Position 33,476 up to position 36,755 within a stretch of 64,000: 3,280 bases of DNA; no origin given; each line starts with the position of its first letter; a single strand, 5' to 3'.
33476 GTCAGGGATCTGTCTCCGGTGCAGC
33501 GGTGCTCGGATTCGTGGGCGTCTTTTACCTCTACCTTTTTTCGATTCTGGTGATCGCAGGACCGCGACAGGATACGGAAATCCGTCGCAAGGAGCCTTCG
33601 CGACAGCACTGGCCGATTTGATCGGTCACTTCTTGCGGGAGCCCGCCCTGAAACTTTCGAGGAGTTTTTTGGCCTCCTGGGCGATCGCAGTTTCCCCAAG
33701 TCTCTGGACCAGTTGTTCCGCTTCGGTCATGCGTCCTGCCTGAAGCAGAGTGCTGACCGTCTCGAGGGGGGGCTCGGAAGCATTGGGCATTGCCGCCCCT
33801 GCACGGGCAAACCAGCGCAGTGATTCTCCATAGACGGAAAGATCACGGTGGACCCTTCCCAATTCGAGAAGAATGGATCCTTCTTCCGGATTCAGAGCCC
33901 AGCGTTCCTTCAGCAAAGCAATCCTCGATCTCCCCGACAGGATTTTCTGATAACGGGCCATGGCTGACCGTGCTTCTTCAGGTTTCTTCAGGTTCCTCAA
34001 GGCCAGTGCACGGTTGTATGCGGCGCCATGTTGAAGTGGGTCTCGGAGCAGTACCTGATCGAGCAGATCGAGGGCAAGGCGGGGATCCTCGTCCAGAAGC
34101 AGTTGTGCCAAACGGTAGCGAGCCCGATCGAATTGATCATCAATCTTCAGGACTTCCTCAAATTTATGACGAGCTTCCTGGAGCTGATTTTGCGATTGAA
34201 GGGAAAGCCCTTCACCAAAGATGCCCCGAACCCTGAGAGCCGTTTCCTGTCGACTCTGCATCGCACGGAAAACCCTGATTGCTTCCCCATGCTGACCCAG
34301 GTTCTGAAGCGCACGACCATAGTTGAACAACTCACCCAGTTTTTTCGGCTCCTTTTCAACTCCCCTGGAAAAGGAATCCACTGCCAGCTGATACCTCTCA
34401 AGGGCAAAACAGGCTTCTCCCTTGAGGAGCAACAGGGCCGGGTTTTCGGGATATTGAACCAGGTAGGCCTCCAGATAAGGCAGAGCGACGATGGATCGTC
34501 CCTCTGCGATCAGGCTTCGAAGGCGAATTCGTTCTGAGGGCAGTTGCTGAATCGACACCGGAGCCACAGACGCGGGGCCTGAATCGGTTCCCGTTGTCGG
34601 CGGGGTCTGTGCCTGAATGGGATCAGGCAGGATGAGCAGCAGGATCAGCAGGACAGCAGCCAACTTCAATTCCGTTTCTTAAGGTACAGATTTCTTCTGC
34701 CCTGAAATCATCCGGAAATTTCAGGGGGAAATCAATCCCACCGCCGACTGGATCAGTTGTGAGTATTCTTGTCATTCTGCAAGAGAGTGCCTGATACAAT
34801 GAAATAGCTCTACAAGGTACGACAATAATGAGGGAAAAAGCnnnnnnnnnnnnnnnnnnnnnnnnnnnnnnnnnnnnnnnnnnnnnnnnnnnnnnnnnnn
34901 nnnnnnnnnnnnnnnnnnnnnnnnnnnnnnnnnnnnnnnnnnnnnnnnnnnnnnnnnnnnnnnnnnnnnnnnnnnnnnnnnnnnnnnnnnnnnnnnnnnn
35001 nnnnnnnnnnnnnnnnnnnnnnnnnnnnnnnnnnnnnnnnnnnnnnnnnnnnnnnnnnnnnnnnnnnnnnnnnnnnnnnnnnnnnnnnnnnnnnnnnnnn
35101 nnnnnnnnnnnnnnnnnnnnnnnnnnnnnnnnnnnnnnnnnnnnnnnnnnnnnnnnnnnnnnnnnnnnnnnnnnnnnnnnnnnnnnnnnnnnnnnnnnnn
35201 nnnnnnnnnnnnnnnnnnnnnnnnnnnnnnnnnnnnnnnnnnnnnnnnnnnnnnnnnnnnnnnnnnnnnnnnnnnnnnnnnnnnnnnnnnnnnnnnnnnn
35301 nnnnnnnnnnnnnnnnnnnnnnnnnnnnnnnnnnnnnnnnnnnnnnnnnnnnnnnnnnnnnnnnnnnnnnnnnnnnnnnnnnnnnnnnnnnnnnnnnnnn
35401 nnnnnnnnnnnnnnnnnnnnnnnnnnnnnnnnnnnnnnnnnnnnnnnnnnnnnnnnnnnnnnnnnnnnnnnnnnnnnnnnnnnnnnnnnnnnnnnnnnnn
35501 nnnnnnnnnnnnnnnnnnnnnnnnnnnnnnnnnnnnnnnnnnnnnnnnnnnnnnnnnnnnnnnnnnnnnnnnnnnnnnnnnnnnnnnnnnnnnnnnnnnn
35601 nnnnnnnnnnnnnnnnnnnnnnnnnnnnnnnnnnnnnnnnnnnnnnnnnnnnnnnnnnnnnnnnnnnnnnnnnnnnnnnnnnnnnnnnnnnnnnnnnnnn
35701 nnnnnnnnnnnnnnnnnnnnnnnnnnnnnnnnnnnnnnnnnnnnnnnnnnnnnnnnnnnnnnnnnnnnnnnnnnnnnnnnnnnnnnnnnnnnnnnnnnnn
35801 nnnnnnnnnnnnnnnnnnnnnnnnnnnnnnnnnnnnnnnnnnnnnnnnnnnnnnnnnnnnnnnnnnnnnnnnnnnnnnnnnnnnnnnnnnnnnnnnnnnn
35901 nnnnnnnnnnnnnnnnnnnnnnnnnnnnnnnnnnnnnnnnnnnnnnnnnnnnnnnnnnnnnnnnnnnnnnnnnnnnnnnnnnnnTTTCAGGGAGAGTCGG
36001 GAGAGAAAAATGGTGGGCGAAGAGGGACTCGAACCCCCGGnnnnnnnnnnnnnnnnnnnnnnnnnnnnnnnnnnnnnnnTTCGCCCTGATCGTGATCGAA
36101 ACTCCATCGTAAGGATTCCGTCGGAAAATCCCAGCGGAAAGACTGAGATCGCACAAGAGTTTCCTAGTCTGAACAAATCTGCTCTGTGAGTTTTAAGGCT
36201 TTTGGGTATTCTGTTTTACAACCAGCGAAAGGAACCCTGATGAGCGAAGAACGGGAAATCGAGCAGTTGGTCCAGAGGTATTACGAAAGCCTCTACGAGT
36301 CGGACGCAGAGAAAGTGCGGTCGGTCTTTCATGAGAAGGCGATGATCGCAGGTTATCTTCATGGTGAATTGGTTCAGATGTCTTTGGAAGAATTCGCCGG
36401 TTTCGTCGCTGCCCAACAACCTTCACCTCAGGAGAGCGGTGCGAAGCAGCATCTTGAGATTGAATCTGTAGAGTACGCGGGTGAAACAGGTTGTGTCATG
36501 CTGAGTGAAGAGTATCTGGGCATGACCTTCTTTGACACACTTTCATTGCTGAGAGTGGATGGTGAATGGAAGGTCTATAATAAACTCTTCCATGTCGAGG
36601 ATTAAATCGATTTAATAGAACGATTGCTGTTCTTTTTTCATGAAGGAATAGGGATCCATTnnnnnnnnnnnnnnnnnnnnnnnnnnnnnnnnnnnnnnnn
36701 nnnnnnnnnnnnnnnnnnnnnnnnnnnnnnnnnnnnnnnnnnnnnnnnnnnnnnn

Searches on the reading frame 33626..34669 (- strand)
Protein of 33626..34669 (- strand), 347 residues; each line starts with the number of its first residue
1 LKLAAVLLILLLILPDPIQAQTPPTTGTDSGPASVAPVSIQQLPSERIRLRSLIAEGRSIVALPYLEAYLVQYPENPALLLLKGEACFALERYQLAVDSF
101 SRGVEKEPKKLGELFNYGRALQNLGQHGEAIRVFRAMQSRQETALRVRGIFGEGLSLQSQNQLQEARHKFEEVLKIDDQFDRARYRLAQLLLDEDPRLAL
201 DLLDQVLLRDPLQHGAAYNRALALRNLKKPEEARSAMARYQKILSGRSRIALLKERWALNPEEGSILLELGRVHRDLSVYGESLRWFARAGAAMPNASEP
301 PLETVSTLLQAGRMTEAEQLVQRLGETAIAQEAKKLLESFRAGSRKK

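Call 3: search_protein_families(library=pfam, proteins=[window:33626-34669:-], max_evalue=0.01)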
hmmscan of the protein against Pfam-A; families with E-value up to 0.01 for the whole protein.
window:33626-34669:- (347 aa): 17 families
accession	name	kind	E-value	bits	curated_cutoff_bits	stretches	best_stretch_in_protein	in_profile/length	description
PF13432.12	TPR_16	-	8.5e-20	71.3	32.7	2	51-105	5-59/65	Tetratricopeptide repeat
PF14559.12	TPR_19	-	4.4e-17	62.6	25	2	53-109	1-57/68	Tetratricopeptide repeat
PF07719.23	TPR_2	-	1.4e-16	59.6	27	1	150-178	4-32/34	Tetratricopeptide repeat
PF13428.12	TPR_14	-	4e-11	42.9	23.5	0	49-85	7-43/44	Tetratricopeptide repeat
PF13431.12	TPR_17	-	6e-11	42.2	24.4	0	101-131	3-33/34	Tetratricopeptide repeat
PF00515.34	TPR_1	-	7.9e-11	41.7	27.8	0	80-109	4-33/34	Tetratricopeptide repeat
PF13181.12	TPR_8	-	3.8e-10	39.5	25.7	0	114-135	4-25/34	Tetratricopeptide repeat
PF12895.13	ANAPC3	-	6.4e-09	36.4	27.2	0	160-237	2-79/82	Anaphase-promoting complex, cyclosome, subunit 3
PF24575.1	TPR_Slam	-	1.3e-06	29.2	35.2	1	151-194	51-94/104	Surface lipoprotein assembly modifier, N-terminal TPR repeats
PF13424.12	TPR_12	-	2.9e-06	27.8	30.1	0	116-177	8-75/77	Tetratricopeptide repeat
PF23914.1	TPR_CcmH_CycH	-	3.9e-06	27.2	42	1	70-176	43-150/158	Cytochrome c-type biogenesis protein H TPR domain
PF13374.12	TPR_10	-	2.3e-05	24.7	27.5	0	154-176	9-31/42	Tetratricopeptide repeat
PF13174.12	TPR_6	-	2.5e-05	25.1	26.3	0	216-242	2-28/33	Tetratricopeptide repeat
PF13414.12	TPR_11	-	2.7e-05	24.2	26.8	0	157-191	4-38/42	TPR repeat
PF21545.3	T7SS_EccA1_N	-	0.00016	21.5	27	1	116-181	173-239/272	T7SS, ESX-1 secretion system protein EccA1, N-terminal domain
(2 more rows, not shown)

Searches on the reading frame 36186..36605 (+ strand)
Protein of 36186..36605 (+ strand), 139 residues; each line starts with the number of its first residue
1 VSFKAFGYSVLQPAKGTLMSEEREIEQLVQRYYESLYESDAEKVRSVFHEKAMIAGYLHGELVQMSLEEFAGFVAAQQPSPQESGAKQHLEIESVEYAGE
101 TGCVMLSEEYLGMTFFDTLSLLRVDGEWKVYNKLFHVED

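Call 3: search_protein_families(library=pfam, proteins=[window:36186-36605:+], max_evalue=0.01)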
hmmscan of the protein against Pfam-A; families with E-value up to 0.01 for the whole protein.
window:36186-36605:+ (139 aa): 4 families
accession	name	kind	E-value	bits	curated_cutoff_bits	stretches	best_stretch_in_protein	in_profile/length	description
PF12893.14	Lumazine_bd_2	-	6.7e-29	101.4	22.1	1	21-136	2-116/116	Putative lumazine-binding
PF13474.12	SnoaL_3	-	0.00067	20.4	22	1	25-130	1-111/121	SnoaL-like domain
PF13577.12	SnoaL_4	-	0.0022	18.5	24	1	20-77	4-60/126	SnoaL-like domain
PF14534.12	DUF4440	-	0.0073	17.2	25.2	0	25-109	1-78/107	Domain of unknown function (DUF4440)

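Call 4: search_protein_families(library=ncbifam, proteins=[window:36186-36605:+], max_evalue=0.01)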
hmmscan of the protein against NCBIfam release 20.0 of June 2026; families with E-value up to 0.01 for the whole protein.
window:36186-36605:+ (139 aa): 2 families
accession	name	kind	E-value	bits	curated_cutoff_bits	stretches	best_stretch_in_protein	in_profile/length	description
TIGR02246.1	TIGR02246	subfamily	0.00042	20.3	33.95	1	20-83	1-62/128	SgcJ/EcaC family oxidoreductase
NF051431.1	Rv0361_Cterm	subfamily_domain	0.00089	19.5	37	0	10-47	24-61/140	Rv0361 family membrane protein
